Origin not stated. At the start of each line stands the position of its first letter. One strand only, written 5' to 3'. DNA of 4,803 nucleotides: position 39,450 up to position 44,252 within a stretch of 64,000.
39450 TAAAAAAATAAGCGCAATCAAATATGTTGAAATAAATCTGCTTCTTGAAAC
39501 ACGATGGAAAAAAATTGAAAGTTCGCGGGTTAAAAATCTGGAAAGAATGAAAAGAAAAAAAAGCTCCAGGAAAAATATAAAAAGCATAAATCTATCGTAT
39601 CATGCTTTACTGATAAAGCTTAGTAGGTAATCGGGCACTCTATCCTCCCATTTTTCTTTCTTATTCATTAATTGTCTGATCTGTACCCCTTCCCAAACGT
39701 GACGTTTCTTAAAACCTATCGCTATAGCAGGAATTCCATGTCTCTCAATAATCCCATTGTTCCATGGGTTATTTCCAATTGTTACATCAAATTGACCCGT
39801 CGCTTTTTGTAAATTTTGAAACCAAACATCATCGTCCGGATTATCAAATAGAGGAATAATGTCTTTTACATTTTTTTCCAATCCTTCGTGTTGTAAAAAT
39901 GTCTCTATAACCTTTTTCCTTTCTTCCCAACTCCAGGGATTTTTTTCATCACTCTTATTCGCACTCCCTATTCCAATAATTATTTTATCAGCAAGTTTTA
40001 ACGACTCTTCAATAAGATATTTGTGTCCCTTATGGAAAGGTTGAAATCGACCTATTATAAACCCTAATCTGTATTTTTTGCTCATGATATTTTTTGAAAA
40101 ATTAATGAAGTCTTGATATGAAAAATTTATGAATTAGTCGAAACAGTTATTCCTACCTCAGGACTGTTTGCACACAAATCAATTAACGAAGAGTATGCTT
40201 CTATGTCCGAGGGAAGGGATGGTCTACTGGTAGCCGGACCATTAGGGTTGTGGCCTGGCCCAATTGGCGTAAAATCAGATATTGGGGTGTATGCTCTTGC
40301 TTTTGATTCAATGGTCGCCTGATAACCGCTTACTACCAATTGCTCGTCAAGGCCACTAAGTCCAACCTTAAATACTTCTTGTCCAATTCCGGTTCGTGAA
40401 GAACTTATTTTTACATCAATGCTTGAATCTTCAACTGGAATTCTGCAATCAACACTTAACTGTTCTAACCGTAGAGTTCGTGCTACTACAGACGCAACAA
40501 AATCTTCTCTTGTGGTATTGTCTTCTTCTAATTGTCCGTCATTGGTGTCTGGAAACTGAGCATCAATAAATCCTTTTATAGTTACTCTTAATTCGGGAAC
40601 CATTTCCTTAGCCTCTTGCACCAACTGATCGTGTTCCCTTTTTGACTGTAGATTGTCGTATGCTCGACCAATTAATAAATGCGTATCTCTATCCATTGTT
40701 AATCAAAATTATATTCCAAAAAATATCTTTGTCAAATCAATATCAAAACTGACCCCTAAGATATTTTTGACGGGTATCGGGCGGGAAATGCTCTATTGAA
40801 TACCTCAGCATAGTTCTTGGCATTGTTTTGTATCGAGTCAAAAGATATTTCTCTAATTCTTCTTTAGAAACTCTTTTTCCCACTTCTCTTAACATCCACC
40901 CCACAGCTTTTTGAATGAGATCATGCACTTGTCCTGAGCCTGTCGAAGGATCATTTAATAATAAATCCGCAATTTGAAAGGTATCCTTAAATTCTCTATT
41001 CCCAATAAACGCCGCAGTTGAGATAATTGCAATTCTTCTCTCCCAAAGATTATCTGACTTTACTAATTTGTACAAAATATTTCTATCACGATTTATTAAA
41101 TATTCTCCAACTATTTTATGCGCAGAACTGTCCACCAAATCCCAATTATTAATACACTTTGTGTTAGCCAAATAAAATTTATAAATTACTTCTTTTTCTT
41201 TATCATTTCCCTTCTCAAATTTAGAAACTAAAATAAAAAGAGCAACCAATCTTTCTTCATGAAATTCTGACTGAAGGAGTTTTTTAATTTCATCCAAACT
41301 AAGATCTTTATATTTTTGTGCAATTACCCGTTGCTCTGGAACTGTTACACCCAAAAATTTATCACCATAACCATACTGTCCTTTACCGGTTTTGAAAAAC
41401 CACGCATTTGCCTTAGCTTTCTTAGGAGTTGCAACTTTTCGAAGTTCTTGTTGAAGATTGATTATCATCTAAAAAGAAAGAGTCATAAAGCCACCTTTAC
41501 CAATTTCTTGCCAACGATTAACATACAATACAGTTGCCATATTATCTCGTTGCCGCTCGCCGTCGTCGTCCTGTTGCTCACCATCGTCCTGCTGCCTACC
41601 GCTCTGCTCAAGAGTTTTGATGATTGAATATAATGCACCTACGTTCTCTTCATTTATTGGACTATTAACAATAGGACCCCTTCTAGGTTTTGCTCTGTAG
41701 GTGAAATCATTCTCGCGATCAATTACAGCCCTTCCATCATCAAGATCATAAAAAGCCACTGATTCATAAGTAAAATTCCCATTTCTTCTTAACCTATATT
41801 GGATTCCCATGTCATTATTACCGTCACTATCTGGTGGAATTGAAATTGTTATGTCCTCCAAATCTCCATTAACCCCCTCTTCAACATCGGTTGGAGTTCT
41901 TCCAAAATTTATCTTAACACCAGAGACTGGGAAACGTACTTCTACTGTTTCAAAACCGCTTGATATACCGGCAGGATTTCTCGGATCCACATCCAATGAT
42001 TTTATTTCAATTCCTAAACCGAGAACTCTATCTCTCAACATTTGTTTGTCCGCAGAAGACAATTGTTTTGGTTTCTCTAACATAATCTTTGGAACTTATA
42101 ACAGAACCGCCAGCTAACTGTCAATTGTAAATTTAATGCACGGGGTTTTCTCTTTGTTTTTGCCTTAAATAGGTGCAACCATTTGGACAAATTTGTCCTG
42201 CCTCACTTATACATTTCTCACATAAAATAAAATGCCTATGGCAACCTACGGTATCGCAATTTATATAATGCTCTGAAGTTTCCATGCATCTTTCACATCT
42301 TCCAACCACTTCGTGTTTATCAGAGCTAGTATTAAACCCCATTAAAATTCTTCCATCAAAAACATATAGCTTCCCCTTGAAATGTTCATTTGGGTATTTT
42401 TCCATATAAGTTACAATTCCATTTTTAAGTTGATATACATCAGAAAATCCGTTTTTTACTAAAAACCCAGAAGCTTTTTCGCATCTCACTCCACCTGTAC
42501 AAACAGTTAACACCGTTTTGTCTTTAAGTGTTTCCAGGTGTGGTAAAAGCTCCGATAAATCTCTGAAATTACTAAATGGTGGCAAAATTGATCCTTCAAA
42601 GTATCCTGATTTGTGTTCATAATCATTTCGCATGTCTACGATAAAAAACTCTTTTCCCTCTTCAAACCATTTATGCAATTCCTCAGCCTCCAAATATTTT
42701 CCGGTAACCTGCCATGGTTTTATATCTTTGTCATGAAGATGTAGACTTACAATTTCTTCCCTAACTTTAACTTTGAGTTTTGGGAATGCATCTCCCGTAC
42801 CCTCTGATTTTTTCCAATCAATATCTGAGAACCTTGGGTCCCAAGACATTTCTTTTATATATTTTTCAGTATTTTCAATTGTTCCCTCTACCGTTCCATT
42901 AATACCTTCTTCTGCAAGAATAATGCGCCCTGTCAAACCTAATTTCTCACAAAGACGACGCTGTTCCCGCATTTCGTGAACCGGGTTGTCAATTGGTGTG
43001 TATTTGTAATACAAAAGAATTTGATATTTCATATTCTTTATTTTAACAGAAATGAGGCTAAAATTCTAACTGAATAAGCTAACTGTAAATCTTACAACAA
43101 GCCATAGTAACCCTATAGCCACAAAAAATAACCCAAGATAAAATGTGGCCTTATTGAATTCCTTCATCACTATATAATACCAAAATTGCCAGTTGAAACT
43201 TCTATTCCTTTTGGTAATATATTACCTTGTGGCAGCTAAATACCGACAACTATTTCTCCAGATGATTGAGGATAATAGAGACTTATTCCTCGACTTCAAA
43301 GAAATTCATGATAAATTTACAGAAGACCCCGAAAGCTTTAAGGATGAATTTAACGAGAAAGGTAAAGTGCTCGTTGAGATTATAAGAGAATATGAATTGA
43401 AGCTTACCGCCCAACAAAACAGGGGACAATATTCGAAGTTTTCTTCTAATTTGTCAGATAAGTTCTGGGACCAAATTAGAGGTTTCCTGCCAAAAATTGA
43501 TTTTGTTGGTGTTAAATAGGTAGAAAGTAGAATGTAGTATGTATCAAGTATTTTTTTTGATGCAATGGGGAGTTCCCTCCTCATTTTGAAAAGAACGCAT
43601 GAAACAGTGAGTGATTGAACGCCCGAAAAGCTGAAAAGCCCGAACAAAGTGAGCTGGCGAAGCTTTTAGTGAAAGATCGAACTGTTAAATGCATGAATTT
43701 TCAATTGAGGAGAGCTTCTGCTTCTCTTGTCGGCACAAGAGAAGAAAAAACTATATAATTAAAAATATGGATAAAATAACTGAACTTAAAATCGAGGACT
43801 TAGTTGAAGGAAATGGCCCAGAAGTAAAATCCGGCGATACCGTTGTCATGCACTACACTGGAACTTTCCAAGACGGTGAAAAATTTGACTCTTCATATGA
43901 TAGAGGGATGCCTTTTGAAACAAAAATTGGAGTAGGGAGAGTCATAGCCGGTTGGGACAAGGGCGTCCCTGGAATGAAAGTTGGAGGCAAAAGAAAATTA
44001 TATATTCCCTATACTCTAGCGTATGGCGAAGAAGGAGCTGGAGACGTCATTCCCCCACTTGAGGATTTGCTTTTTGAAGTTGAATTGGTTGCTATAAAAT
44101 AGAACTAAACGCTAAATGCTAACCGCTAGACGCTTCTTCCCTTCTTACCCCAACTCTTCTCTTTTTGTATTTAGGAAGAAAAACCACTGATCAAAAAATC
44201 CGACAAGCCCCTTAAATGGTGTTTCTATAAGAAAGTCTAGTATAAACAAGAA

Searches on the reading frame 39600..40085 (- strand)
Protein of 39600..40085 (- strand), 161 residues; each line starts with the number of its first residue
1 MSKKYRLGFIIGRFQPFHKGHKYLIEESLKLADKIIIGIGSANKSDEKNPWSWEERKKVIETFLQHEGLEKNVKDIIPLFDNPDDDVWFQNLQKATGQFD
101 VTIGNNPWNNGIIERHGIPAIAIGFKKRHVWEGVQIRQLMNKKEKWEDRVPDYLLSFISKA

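Call 53: search_protein_families(library=ncbifam, proteins=[window:39600-40085:-], max_evalue=1e-12)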
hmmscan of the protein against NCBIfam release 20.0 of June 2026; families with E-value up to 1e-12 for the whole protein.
window:39600-40085:- (161 aa): 6 families
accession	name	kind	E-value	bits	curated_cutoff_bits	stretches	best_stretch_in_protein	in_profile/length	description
NF002243.0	PRK01153.1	subfamily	2.2e-32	112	127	1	8-159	3-155/175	nicotinamide-nucleotide adenylyltransferase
TIGR01527.1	arch_NMN_Atrans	equivalog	2.5e-29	102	181.2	1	8-158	2-153/167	nicotinamide-nucleotide adenylyltransferase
NF003786.0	PRK05379.1-2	equivalog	4.7e-21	75.4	397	1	2-102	11-111/354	bifunctional nicotinamide-nucleotide adenylyltransferase/Nudix hydroxylase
NF003791.0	PRK05379.2-3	equivalog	9.6e-17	61.2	409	1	1-94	1-94/340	bifunctional nicotinamide-nucleotide adenylyltransferase/Nudix hydroxylase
NF003785.0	PRK05379.1-1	equivalog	4.6e-16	59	418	1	5-94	2-93/347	bifunctional nicotinamide-nucleotide adenylyltransferase/Nudix hydroxylase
TIGR00125.1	cyt_tran_rel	domain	3.1e-15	56.1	27.7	1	8-66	2-62/65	adenylyltransferase/cytidyltransferase family protein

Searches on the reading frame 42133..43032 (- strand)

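Call 35: search_protein_families(library=ncbifam, proteins=[window:42133-43032:-], max_evalue=1e-8)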
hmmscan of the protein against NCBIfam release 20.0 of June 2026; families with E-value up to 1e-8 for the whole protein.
window:42133-43032:- (299 aa): 4 families
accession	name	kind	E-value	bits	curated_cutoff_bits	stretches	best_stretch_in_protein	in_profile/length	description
NF001133.1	PRK00142.1-1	equivalog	3.6e-71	239.4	170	1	5-231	1-227/229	oxygen-dependent tRNA uridine(34) hydroxylase TrhO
NF003703.0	PRK05320.1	equivalog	1.6e-50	172.3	331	1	9-248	9-252/280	sulfurtransferase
NF002397.0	PRK01415.1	equivalog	8e-33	114.2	280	1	3-229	5-231/247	hypothetical protein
NF005902.0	PRK07878.1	equivalog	1.8e-10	40.3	647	1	110-212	285-384/392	adenylyltransferase/sulfurtransferase MoeZ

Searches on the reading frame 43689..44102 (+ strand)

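Call 54: search_protein_families(library=ncbifam, proteins=[window:43689-44102:+], max_evalue=1e-15)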
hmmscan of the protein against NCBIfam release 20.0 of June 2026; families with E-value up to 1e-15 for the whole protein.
window:43689-44102:+ (137 aa): 3 families
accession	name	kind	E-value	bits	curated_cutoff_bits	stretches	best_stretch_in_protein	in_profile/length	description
NF008602.0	PRK11570.1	subfamily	3.6e-25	89.1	198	1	32-136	103-205/206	FKBP-type peptidyl-prolyl cis-trans isomerase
NF008150.0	PRK10902.1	equivalog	2.1e-23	83.1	215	1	40-137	155-249/271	FKBP-type peptidyl-prolyl cis-trans isomerase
NF053689.1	BamJ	equivalog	1e-20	74.8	100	1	37-133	84-184/184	BamJ family beta-barrel-assembly machinery protein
